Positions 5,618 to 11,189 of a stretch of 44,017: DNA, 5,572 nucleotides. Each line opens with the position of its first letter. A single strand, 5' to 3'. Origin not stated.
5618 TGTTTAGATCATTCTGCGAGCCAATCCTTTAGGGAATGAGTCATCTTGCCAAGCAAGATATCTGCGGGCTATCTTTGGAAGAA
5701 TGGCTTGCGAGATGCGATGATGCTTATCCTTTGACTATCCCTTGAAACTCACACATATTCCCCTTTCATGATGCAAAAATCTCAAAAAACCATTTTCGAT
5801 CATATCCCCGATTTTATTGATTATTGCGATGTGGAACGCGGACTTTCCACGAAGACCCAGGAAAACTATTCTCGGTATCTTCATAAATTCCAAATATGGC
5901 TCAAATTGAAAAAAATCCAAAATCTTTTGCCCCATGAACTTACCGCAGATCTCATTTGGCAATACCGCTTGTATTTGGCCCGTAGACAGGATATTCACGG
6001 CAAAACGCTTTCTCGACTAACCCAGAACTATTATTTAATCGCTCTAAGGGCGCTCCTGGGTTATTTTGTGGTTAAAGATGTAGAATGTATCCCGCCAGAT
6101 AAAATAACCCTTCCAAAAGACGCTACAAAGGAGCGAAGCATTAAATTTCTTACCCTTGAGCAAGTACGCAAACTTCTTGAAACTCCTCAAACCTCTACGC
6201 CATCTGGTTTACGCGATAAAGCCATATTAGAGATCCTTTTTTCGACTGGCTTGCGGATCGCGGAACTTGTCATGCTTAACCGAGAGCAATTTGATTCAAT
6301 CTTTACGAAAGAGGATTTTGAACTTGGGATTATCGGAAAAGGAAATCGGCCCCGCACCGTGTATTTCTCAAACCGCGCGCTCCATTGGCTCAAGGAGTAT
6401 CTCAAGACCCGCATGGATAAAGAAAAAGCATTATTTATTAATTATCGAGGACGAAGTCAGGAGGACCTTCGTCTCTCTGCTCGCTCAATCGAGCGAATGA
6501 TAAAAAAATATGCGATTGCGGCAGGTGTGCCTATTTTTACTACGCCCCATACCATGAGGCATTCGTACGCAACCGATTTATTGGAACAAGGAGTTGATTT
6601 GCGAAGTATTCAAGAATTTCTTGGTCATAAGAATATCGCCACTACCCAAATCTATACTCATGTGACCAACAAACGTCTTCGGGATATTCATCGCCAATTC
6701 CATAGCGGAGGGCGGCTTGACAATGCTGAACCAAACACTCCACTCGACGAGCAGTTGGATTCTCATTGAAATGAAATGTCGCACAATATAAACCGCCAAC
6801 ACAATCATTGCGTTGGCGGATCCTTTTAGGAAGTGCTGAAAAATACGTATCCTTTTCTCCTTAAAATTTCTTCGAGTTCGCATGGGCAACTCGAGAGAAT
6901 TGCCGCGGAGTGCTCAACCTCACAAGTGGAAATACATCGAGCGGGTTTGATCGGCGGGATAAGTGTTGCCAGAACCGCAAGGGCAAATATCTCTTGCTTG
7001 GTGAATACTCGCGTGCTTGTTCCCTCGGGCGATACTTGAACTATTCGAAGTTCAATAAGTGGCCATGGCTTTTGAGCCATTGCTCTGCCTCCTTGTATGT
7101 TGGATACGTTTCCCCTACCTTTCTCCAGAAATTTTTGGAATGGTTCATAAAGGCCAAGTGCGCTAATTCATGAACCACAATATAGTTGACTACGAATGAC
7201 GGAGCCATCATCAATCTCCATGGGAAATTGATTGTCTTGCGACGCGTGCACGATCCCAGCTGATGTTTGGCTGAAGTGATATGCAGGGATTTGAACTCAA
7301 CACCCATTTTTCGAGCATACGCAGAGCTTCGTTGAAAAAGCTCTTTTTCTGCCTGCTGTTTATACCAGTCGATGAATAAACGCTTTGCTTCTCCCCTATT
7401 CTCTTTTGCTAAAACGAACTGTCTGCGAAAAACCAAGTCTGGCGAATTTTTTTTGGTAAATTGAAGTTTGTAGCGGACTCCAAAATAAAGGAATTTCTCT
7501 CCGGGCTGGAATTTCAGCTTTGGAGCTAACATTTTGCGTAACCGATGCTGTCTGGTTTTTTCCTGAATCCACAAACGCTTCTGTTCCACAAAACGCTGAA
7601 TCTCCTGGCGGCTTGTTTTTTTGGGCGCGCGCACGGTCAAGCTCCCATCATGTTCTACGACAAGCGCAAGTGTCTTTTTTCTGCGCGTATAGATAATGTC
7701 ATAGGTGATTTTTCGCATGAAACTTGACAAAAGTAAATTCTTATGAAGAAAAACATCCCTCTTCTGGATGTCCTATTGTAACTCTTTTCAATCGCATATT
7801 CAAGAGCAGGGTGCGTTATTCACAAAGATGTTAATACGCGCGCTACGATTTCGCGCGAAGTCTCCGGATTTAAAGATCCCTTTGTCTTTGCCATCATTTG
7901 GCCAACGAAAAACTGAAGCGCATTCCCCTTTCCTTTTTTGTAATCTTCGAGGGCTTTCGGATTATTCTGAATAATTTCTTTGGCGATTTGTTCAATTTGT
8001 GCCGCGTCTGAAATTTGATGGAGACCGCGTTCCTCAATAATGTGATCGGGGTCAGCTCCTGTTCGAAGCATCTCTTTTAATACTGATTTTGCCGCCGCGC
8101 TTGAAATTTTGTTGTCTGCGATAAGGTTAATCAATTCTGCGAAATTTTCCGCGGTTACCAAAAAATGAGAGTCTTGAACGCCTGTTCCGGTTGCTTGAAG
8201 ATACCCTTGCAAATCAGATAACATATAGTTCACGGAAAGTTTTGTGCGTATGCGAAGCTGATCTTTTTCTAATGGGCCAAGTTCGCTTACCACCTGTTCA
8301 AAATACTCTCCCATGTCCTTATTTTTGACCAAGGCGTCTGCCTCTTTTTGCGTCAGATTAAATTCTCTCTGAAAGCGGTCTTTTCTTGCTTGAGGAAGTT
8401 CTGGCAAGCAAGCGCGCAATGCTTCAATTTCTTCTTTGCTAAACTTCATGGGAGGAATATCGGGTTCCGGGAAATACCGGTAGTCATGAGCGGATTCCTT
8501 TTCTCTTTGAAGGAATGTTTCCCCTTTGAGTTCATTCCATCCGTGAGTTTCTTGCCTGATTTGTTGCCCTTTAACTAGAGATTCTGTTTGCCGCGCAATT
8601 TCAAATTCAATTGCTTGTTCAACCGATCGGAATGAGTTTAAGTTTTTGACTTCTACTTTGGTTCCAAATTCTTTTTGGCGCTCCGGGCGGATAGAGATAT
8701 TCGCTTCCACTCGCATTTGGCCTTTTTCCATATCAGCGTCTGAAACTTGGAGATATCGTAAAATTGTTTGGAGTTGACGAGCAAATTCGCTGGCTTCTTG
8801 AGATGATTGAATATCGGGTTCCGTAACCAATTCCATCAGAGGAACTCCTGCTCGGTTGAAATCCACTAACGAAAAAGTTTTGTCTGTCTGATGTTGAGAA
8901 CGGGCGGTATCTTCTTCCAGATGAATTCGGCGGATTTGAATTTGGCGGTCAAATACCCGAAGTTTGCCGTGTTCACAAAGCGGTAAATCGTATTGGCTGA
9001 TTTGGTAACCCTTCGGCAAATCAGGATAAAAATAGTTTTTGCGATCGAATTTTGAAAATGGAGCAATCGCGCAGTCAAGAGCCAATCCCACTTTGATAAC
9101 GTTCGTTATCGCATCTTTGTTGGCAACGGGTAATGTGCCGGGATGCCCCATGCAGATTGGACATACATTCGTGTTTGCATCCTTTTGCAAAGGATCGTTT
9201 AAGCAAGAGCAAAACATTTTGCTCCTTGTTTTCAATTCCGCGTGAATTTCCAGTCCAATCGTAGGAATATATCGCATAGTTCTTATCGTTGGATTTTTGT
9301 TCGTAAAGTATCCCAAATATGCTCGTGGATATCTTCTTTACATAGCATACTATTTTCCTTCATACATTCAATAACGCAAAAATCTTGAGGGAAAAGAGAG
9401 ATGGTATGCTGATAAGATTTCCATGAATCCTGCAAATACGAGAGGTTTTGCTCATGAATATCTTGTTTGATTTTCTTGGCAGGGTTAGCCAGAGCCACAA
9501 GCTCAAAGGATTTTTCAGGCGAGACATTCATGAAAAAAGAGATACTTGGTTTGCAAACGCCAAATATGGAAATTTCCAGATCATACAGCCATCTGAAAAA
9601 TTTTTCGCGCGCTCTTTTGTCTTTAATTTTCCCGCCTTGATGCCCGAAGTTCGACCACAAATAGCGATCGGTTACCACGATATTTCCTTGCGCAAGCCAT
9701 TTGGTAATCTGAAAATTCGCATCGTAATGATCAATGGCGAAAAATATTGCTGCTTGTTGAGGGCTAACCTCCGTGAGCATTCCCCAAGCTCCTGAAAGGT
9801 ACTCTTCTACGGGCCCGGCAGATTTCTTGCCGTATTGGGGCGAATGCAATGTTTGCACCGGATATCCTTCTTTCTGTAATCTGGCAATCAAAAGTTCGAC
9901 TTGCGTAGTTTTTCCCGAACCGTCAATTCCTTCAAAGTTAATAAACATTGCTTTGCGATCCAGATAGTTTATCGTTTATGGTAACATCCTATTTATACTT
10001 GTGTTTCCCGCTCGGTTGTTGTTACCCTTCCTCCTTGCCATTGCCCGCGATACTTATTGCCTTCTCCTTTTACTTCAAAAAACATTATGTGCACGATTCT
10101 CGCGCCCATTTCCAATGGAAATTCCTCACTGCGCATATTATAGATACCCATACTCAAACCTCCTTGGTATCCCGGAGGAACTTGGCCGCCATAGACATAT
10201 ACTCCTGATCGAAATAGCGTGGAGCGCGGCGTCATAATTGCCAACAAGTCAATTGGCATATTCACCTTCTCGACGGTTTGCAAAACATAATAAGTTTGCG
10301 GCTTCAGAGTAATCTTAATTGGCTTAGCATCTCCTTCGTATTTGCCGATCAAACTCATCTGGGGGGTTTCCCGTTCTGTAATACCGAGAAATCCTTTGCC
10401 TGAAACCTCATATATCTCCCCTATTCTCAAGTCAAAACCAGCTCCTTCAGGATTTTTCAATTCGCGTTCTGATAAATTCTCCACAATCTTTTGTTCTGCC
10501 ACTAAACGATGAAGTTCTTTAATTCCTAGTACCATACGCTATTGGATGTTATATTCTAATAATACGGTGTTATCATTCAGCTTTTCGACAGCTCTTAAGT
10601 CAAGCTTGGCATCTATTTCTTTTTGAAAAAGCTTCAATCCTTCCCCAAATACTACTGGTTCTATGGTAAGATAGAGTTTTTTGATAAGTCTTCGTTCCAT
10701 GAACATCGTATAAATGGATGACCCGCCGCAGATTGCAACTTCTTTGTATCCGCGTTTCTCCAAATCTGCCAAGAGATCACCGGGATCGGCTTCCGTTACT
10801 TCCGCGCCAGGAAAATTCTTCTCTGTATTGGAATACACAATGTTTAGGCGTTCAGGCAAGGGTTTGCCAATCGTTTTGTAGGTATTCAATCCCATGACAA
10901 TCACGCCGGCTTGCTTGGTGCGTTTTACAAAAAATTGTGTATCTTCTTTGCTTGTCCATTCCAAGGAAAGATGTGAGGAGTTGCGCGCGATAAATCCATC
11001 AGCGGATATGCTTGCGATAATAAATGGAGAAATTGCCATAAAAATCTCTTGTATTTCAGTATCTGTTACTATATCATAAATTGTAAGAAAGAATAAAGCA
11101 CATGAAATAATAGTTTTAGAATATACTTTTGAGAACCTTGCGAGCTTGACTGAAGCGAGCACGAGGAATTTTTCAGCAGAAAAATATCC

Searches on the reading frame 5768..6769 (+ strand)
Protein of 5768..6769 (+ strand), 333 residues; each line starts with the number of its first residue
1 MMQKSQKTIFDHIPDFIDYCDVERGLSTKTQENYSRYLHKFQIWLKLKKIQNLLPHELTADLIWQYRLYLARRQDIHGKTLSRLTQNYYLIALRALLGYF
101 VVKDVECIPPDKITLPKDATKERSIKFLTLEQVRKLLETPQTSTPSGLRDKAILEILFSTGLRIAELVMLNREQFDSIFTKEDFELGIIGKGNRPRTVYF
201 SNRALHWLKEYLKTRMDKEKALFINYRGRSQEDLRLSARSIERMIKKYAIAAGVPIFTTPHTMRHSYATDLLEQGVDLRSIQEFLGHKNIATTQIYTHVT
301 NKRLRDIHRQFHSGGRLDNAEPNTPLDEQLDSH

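Call 86: search_protein_families(library=pfam, proteins=[window:5768-6769:+], max_evalue=0.00001)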
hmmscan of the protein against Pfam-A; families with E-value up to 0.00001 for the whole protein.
window:5768-6769:+ (333 aa): 3 families
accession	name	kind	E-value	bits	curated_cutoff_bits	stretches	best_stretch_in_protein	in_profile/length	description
PF00589.27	Phage_integrase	-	8.7e-41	140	27.1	1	126-302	1-171/172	Phage integrase family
PF02899.23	Phage_int_SAM_1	-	3.5e-07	30.8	22.3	0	15-99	3-78/83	Phage integrase, N-terminal SAM-like domain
PF13102.12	Phage_int_SAM_5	-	3.1e-06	27.9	22.3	0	15-99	8-81/98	Phage integrase SAM-like domain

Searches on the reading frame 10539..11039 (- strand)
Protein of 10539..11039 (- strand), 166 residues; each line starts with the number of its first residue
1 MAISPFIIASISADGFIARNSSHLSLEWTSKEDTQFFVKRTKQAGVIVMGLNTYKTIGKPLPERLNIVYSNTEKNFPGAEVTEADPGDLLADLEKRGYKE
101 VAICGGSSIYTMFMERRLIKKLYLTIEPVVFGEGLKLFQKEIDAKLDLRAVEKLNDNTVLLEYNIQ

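Call 86: search_protein_families(library=pfam, proteins=[window:10539-11039:-], max_evalue=0.00001)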
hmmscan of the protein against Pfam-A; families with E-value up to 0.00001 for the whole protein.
window:10539-11039:- (166 aa): 2 families
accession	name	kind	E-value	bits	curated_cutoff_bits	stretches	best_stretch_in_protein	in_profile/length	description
PF00186.24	DHFR_1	-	1.1e-17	64.6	25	1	8-125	5-114/159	Dihydrofolate reductase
PF01872.23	RibD_C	-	3e-14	53.7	24.1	1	10-159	8-196/197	RibD C-terminal domain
